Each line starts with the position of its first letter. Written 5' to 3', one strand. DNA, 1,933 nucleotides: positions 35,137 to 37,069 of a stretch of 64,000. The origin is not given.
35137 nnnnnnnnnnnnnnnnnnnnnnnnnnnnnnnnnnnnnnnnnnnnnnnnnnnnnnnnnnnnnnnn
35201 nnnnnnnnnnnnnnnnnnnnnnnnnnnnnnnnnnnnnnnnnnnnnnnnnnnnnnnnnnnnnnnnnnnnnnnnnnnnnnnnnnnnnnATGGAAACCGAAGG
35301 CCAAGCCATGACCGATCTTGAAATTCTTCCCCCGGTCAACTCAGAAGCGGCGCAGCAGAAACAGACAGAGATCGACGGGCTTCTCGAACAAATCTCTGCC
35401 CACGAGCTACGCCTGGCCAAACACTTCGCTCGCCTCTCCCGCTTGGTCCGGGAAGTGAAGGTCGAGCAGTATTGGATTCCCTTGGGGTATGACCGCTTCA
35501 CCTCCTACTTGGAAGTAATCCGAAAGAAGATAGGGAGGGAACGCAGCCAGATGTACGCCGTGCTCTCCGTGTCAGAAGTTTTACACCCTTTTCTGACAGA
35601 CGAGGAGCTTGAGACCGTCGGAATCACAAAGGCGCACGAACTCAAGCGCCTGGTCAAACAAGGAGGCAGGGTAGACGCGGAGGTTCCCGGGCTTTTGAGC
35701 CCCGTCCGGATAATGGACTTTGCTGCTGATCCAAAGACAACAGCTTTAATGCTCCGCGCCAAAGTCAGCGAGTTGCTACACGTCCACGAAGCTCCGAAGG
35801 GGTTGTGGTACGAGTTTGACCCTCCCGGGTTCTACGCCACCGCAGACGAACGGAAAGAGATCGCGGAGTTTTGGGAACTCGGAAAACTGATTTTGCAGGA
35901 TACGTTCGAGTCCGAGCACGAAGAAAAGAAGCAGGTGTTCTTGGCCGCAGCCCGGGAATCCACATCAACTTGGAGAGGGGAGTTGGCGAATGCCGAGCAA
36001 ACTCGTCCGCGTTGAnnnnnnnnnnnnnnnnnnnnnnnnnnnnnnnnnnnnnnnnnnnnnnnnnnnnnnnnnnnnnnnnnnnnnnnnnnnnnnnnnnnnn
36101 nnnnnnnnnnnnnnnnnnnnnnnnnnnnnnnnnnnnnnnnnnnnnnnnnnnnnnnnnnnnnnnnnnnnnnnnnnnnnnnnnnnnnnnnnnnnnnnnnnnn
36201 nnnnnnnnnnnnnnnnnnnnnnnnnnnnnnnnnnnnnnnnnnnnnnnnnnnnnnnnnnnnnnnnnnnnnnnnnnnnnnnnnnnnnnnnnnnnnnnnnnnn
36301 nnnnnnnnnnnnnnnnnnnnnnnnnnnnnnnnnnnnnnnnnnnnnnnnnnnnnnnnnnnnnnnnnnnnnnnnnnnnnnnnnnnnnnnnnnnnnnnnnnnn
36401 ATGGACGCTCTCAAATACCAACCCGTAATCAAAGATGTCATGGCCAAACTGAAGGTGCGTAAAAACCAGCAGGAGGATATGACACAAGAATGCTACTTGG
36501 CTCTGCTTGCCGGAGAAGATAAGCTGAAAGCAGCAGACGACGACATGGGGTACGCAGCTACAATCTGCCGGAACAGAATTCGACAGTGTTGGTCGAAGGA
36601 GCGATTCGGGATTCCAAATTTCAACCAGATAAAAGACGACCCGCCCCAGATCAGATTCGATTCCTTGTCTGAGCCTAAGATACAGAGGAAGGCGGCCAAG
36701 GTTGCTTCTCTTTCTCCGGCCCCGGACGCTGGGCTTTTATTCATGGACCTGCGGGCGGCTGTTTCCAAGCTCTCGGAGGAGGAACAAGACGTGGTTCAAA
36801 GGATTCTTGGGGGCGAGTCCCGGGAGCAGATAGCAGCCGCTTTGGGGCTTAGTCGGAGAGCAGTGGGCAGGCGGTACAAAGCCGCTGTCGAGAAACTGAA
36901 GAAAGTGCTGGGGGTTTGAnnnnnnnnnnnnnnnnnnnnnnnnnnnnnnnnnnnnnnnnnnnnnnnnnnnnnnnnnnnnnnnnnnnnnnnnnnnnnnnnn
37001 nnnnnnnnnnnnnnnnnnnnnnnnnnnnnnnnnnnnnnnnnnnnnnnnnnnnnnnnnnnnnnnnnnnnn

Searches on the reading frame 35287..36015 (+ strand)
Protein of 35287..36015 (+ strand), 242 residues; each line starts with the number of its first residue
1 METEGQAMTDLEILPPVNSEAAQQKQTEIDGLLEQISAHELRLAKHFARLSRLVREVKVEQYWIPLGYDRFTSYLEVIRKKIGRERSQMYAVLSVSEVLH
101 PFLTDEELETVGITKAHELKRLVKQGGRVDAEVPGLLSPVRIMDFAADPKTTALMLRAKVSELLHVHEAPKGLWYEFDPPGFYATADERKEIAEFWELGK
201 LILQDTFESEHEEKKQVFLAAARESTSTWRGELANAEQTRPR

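Call 22: search_protein_families(library=phrogs, max_evalue=0.00001, proteins=[window:35287-36015:+])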
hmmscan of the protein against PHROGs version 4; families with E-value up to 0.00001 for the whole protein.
window:35287-36015:+ (242 aa): 0 families

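Call 44: search_solved_structures(query=window:35287-36015:+, max_evalue=10, show_alignments=2)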
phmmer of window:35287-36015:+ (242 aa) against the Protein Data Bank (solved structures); distinct sequences matched with E-value up to 10: 2.
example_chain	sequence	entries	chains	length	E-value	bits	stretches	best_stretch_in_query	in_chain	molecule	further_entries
3ldk_A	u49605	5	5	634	1.5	11.9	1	107-162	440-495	Fructosyltransferase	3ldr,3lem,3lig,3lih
3lf7_A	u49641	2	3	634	1.5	11.9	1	107-162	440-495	Fructosyltransferase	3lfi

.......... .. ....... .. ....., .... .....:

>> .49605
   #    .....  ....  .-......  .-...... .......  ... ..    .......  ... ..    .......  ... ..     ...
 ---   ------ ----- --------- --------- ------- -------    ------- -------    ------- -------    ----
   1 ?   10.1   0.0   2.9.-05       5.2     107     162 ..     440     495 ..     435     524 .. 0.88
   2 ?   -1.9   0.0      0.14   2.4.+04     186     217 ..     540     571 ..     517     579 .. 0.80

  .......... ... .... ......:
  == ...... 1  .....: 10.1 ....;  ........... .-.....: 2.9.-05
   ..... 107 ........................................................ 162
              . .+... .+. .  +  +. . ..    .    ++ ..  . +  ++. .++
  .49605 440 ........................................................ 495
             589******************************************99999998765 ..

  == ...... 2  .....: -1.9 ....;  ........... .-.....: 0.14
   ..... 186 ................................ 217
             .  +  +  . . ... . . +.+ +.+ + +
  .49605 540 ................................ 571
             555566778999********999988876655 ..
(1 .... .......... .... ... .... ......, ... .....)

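Call 45: search_protein_families(library=ncbifam, max_evalue=1, proteins=[window:35287-36015:+])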
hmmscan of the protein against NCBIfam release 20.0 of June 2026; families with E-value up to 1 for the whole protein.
window:35287-36015:+ (242 aa): 0 families

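Call 49: find_homologous_proteins(query=window:35287-36015:+, max_evalue=0.001)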
Query window:35287-36015:+ (242 aa): 105 proteins with E <= 0.001 among 691 candidates.
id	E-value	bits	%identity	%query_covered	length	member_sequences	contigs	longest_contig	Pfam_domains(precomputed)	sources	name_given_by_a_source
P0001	6.3e-149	512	100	97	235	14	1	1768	-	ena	-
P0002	3.1e-109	382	78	95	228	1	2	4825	-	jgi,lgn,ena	jgi:hypothetical protein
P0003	3.5e-84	300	62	94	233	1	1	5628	-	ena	-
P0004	1.2e-83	299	63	95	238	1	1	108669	-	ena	-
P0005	3.6e-81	290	59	97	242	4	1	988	-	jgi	-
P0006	6.4e-81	290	61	95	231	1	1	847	-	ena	-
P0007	3.6e-80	287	61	94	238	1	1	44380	-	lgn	-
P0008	7.4e-80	286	61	92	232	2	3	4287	-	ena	-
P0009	3.5e-79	284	61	92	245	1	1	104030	-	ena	-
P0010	4.3e-79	284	60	94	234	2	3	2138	-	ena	-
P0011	4.6e-79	284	58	97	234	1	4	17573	-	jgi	jgi:hypothetical protein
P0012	8.2e-79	283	61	95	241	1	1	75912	-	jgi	jgi:hypothetical protein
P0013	1.3e-78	282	60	95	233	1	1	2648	-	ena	-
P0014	1.3e-78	282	60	95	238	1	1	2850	-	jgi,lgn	jgi:hypothetical protein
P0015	2.6e-77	278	59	95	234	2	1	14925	-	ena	-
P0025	5.6e-75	270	58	94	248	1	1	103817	-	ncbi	-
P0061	2.0e-70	255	53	95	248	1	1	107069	-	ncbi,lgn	-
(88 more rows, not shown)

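Call 50: find_encoding_contigs(protein=P0025, flank=10000, max_places=2)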
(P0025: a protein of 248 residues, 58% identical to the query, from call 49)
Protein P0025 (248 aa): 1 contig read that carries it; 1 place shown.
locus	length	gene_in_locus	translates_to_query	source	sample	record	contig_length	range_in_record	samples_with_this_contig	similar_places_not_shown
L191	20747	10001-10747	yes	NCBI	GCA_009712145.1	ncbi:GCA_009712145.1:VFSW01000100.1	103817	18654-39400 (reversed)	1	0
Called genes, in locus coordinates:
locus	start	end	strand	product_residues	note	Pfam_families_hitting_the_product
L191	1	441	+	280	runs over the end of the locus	PF13361:UvrD_C, PF13538:UvrD_C_2 (weak)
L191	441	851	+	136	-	-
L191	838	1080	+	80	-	-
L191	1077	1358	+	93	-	-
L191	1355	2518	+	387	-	PF12705:PDDEXK_1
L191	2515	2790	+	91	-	-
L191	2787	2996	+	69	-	-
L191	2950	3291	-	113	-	-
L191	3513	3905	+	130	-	-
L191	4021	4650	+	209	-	-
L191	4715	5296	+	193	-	-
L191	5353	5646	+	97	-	-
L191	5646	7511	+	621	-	PF01807:Zn_ribbon_DnaG, PF13155:Toprim_2, PF13662:Toprim_4 (weak), PF03796:DnaB_C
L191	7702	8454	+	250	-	-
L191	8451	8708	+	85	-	-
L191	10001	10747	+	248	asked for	-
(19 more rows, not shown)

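Call 51: find_encoding_contigs(protein=P0061, flank=10000, max_places=2)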
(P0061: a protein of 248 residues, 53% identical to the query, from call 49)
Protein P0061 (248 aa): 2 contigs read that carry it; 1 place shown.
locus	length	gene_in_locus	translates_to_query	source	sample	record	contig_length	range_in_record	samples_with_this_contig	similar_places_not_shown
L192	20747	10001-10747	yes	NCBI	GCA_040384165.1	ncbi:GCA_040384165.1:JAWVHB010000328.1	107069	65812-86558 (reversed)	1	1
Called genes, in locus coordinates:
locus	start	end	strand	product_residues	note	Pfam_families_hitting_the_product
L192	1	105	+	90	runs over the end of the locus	-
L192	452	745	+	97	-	-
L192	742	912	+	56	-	-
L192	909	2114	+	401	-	PF12705:PDDEXK_1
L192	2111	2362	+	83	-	-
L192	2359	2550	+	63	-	-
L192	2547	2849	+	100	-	-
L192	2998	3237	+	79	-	-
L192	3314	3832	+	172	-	-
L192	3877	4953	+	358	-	-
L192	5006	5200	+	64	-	-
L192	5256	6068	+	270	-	-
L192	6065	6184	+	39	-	-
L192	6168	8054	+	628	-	PF01807:Zn_ribbon_DnaG, PF01751:Toprim (faint), PF13155:Toprim_2, PF13662:Toprim_4 (weak), PF03796:DnaB_C, PF13481:AAA_25 (weak)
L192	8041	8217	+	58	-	-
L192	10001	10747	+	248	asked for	-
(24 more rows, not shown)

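Call 60: predict_structure(alignment_id=A1)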
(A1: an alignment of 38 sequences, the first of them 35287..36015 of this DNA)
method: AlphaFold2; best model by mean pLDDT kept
length: 242 residues; sequences in the alignment: 38
mean_pLDDT: 84.4   pTM: 0.61
mean pLDDT of the five models: 84.4, 82.6, 82.6, 82.0, 80.9
residues with pLDDT >= 90: 121; 70-90: 85; 50-70: 33; < 50: 3
segments of 3 or more residues with pLDDT < 50: none
pLDDT, mean of each block of 10 residues (from residue 1): 52 65 94 85 82 94 94 94 89 93 93 93 93 80 92 88 75 57 75 89 86 89 90 87 67
secondary structure, 60 per line:
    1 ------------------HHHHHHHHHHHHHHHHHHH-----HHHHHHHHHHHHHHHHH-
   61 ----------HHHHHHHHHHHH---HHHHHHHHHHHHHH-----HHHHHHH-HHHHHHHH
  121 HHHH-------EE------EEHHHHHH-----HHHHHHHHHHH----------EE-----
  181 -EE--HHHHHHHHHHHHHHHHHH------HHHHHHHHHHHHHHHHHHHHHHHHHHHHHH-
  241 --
elements in order: H19-37 H43-59 H71-82 H86-99 H105-111 H113-124 H142-147 H153-163 H186-203 H210-239

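Call 62: fold_search(model_id=the predicted structure, library=pdb)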
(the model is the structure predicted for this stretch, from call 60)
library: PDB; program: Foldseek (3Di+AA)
matches with E <= 10: 38; with E <= 0.001: 0
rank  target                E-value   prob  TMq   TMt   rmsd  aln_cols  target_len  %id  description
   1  4umk_C                6.4e-01  0.72  0.30  0.35   5.5       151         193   14  The complex of Spo0J and parS DNA in chromosomal partition system (released 2015-05-13)
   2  6s6h_B                7.8e-01  0.51  0.29  0.44  11.5       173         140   16  Crystal structure of the DNA binding domain of the chromosome-partitioning protein ParB complexed to the centromeric p (released 2020-07-15)
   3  6s6h_A                9.1e-01  0.47  0.27  0.46  10.3       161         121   14  Crystal structure of the DNA binding domain of the chromosome-partitioning protein ParB complexed to the centromeric p (released 2020-07-15)
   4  4umk_D                1.7e+00  0.35  0.29  0.37   6.2       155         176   14  The complex of Spo0J and parS DNA in chromosomal partition system (released 2015-05-13)
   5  5h6i_A                2.3e+00  0.08  0.15  0.17  16.7       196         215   10  Crystal Structure of GBS CAMP Factor (released 2017-11-22)
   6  8ioj_G                2.5e+00  0.18  0.32  0.36  10.3       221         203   11  The Rubisco assembly intermidiate of Rubisco large subunit (RbcL) and Arabidopsis thaliana Rubisco accumulation factor (released 2023-11-01)
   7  9y9y_C                3.8e+00  0.06  0.21  0.16  14.6       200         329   17  Crystal structure of DNA integrity scanning protein DisA from Mycobacterium tuberculosis in complex with cyclic di-AMP (released 2025-09-24)
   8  3bej_B                3.8e+00  0.04  0.14  0.15  12.7       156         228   13  Structure of human FXR in complex with MFA-1 and co-activator peptide (released 2008-03-18)
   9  4wt3                  4.4e+00  0.13  0.31  0.36   9.9       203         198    8  The N-terminal domain of Rubisco Accumulation Factor 1 from Arabidopsis thaliana (released 2015-07-22)
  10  6jlc                  4.6e+00  0.04  0.16  0.17  17.5       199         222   10  Structure determination of CAMP factor of Mobiluncus curtisii and insight into structural dynamics (released 2019-12-04)
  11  5dqv_A                4.6e+00  0.04  0.17  0.20  15.0       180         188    9  The crystal structure of Bacillus subtilis YpgQ (released 2016-04-27)
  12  5h6i_B                5.1e+00  0.04  0.15  0.16  16.9       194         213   10  Crystal Structure of GBS CAMP Factor (released 2017-11-22)
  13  5hjp_D                5.1e+00  0.03  0.16  0.15  14.4       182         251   14  Identification of LXRbeta selective agonists for the treatment of Alzheimer's Disease (released 2016-04-06)
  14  6s5k                  5.4e+00  0.02  0.15  0.16  20.5       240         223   14  LXRbeta ligand binding domain in complex with small molecule inhibitors (released 2019-12-18)
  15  6k9g_A                5.7e+00  0.02  0.16  0.15  13.1       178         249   13  Human LXR-beta in complex with an agonist (released 2020-04-22)
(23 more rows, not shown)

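Call 63: search_solved_structures(query=A1, max_evalue=10, show_alignments=3)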
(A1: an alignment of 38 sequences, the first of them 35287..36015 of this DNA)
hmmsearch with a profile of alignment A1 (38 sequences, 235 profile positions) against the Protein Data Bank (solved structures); distinct sequences matched with E-value up to 10: 6.
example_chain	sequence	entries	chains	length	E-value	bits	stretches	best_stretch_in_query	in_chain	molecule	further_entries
5wbw_A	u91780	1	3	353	0.041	16.7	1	88-142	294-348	Heat shock protein 104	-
6amn_A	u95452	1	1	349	0.05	16.4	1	88-142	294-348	Heat shock protein 104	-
5kne_A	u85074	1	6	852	0.084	15.7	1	88-142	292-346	Heat shock protein 104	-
6n8t_A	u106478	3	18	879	0.087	15.7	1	88-142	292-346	Heat shock protein 104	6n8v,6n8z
5vjh_A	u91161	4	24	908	0.091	15.6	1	88-142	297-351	Heat shock protein 104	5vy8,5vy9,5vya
6ahf_A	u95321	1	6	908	0.094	15.6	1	88-142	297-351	Heat shock protein 104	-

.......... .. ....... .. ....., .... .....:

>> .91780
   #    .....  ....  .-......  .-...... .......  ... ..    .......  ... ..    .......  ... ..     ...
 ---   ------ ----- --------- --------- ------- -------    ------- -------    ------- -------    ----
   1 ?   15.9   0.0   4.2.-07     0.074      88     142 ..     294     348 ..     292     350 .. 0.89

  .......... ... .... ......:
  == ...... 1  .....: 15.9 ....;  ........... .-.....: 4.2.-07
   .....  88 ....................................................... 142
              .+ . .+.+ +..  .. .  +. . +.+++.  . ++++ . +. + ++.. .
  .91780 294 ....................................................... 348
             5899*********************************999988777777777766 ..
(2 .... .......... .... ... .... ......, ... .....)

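Call 66: search_protein_families(library=pfam, alignment_id=A1, max_evalue=5)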
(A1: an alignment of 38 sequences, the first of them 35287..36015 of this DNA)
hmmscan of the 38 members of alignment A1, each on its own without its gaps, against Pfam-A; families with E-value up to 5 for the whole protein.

A. member 1, window:35287-36015:+ (242 aa): 0 families

B. families by the number of members that match (of 38 scanned): 18 families
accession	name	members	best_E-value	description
PF07647.24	SAM_2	6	0.01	SAM domain (Sterile alpha motif)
PF00536.37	SAM_1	3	0.047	SAM domain (Sterile alpha motif)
PF09298.16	FAA_hydrolase_N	3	0.15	Fumarylacetoacetase N-terminal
PF24270.1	HTH_Cmi2_C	2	0.13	Cmi2, C-terminal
PF08154.18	NLE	1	0.00072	NLE (NUC135) domain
PF12872.13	OST-HTH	1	0.0098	OST-HTH/LOTUS domain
PF11378.13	DUF3181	1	0.017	Protein of unknown function (DUF3181)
PF05957.18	DUF883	1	0.018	DUF883 N-terminal domain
PF08640.17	U3_assoc_6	1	0.033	U3 small nucleolar RNA-associated protein 6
PF13338.12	AbiEi_4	1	0.037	Transcriptional regulator, AbiEi antitoxin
PF04526.18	DUF568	1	0.078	Protein of unknown function (DUF568)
PF09228.15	Prok-TraM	1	0.1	Prokaryotic Transcriptional repressor TraM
PF00489.22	IL6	1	0.13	Interleukin-6/G-CSF/MGF family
PF04322.17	DUF473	1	0.13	Protein of unknown function (DUF473)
PF04994.19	TfoX_C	1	0.13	TfoX C-terminal domain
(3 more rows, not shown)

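Call 86: fold_search(model_id=the predicted structure, library=viral)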
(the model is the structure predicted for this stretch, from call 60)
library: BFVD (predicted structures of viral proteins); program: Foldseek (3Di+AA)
matches with E <= 10: 64; with E <= 0.001: 0
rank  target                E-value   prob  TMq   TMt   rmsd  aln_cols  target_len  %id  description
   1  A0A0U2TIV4            4.9e-03  1.00  0.35  0.20  19.7       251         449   13  Uncharacterized protein [Pseudomonas phage SM1]
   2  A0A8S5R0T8            5.9e-02  0.82  0.31  0.19  23.5       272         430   13  Uncharacterized protein [Inoviridae sp. ct1ro12]
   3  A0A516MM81            7.3e-02  0.89  0.31  0.30  23.5       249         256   12  (no name in the UniProt tables at hand)
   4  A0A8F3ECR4            1.8e-01  0.60  0.27  0.27  21.6       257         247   13  Uncharacterized protein [Arthrobacter phage SilentRX]
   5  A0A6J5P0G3            2.2e-01  0.85  0.30  0.41  21.1       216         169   14  Uncharacterized protein [uncultured Caudovirales phage]
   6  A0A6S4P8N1            8.4e-01  0.06  0.12  0.05  24.4       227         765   13  DNA-directed RNA polymerase [uncultured phage_MedDCM-OCT-S38-C3]
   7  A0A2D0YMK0            9.8e-01  0.25  0.30  0.28  26.3       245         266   12  Uncharacterized protein [Vibrio phage JSF9]
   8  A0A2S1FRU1            1.5e+00  0.09  0.16  0.12  13.8       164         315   18  (no name in the UniProt tables at hand)
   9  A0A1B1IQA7            1.7e+00  0.08  0.18  0.14  20.2       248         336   14  (no name in the UniProt tables at hand)
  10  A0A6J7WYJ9            1.7e+00  0.06  0.15  0.08  18.1       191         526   12  Uncharacterized protein [uncultured Caudovirales phage]
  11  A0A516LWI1            2.0e+00  0.02  0.11  0.08  21.9       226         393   13  (no name in the UniProt tables at hand)
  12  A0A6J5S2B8            2.1e+00  0.16  0.24  0.27  20.0       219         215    8  Uncharacterized protein [uncultured Caudovirales phage]
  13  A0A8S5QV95            2.4e+00  0.08  0.19  0.16  20.9       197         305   14  ParB-like protein [Siphoviridae sp. ct5co22]
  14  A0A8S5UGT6            2.4e+00  0.07  0.13  0.13  24.4       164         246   13  Uncharacterized protein [Myoviridae sp. ctshb19]
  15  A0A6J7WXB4            3.2e+00  0.03  0.15  0.05  19.0       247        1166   14  Peptidase M23 [uncultured Caudovirales phage]
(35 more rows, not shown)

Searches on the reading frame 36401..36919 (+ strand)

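Call 45: search_protein_families(library=ncbifam, max_evalue=1, proteins=[window:36401-36919:+])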
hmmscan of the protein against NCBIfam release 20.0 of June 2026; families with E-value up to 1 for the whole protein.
window:36401-36919:+ (172 aa): 41 families (the best 25 are shown)
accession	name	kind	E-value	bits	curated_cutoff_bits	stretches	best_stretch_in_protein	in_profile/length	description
TIGR02937.1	sigma70-ECF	superfamily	1.2e-14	54.3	42.9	1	5-170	9-165/165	sigma-70 family RNA polymerase sigma factor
TIGR02985.1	Sig70_bacteroi1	subfamily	2.7e-09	37.4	126.4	1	5-170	9-162/162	RNA polymerase sigma-70 factor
NF005248.0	PRK06759.1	equivalog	6e-08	32.6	133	1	5-169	12-153/156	RNA polymerase factor sigma-70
NF040705.1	sigma_mbnA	exception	1.5e-06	28.1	350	1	96-167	83-155/272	methanobactin precursor domain-containing sigma factor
NF058625.1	sigma_PG0214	equivalog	6.4e-06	26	130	1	13-68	20-75/170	GFO_1088 family ECF-type sigma factor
TIGR02980.1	SigBFG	subfamily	6.5e-06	26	234.35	1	115-169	170-225/227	SigB/SigF/SigG family RNA polymerase sigma factor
TIGR02984.1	Sig-70_plancto1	subfamily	7.7e-06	25.6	183.75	1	114-170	131-188/189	RNA polymerase sigma-70 factor, Planctomycetaceae-specific subfamily 1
TIGR02989.1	Sig-70_gvs1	subfamily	1.6e-05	24.8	124.55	1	5-66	9-70/158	RNA polymerase sigma-70 factor, Rhodopirellula/Verrucomicrobium family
NF009166.1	PRK12513.1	equivalog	1.7e-05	24.6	206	1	16-170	41-186/193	RNA polymerase sigma factor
TIGR02983.1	SigE-fam_strep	subfamily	1.9e-05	24.6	141.55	1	19-169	28-157/162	SigE family RNA polymerase sigma factor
NF007227.0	PRK09645.1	subfamily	6.2e-05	23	202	1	103-170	102-170/177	sigma-70 family RNA polymerase sigma factor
NF009192.0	PRK12540.1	equivalog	0.00024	20.7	307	1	99-170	87-159/182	RNA polymerase sigma factor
NF009170.0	PRK12517.1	subfamily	0.00028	20.3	197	1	117-170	122-176/188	RNA polymerase sigma factor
TIGR03541.1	reg_near_HchA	equivalog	0.0004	20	215.6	1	117-167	165-215/232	PA1136 family autoinducer-binding transcriptional regulator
NF009172.0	PRK12519.1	subfamily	0.00086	18.9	222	1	20-170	52-189/194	RNA polymerase sigma factor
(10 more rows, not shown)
